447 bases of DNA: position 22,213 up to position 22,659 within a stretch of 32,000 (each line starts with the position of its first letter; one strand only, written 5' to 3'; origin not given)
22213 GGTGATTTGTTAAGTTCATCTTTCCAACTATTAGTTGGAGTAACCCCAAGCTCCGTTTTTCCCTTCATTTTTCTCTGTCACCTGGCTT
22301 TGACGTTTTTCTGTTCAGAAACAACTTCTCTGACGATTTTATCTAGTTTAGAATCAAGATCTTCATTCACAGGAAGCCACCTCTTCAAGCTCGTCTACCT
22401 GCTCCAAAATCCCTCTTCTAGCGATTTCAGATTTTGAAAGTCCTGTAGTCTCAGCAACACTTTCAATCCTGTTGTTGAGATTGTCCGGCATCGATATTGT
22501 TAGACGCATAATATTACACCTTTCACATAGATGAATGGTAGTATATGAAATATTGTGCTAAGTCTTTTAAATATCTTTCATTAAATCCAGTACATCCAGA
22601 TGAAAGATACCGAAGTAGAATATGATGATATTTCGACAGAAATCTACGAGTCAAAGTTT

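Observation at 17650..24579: Compact (about 6.9 kb) MCM-plus-integrase element integrated in tRNA-Thr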

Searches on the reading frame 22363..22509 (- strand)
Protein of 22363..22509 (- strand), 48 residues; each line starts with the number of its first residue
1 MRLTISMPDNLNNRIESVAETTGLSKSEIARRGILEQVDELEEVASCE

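Call 10: search_protein_families(library=pfam, proteins=[window:22363-22509:-], max_evalue=0.01)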
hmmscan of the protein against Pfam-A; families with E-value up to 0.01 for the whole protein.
window:22363-22509:- (48 aa): 3 families
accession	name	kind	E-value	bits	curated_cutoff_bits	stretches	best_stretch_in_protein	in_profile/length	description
PF01402.27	RHH_1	-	7.4e-05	23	20.5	1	2-39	1-38/39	Ribbon-helix-helix protein, copG family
PF19807.5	DUF6290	-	0.0005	20.6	27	1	3-40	4-41/72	Family of unknown function (DUF6290)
PF12651.13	RHH_3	-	0.0016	18.8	21.6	1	2-34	4-36/44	Ribbon-helix-helix domain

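Call 47: search_protein_families(library=padloc, proteins=[window:22363-22509:-], max_evalue=0.01)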
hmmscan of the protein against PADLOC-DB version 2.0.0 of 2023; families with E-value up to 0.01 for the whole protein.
window:22363-22509:- (48 aa): 0 families

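Call 48: search_protein_families(library=phrogs, proteins=[window:22363-22509:-], max_evalue=0.01)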
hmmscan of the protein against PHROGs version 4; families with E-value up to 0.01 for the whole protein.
window:22363-22509:- (48 aa): 5 families
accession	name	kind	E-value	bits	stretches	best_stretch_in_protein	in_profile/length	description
phrog_4085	-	unknown function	1.2e-06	29.7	1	1-47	1-47/77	-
phrog_876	-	transcription regulation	2.5e-06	28.2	1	2-46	69-113/239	transcriptional repressor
phrog_7325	-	transcription regulation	0.0004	21.5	1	7-42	63-98/151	CopG-like transcriptional repressor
phrog_582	-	transcription regulation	0.0033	18.7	1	2-42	59-99/105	Arc-like repressor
phrog_19583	-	unknown function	0.0049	18.1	1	4-47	10-53/113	-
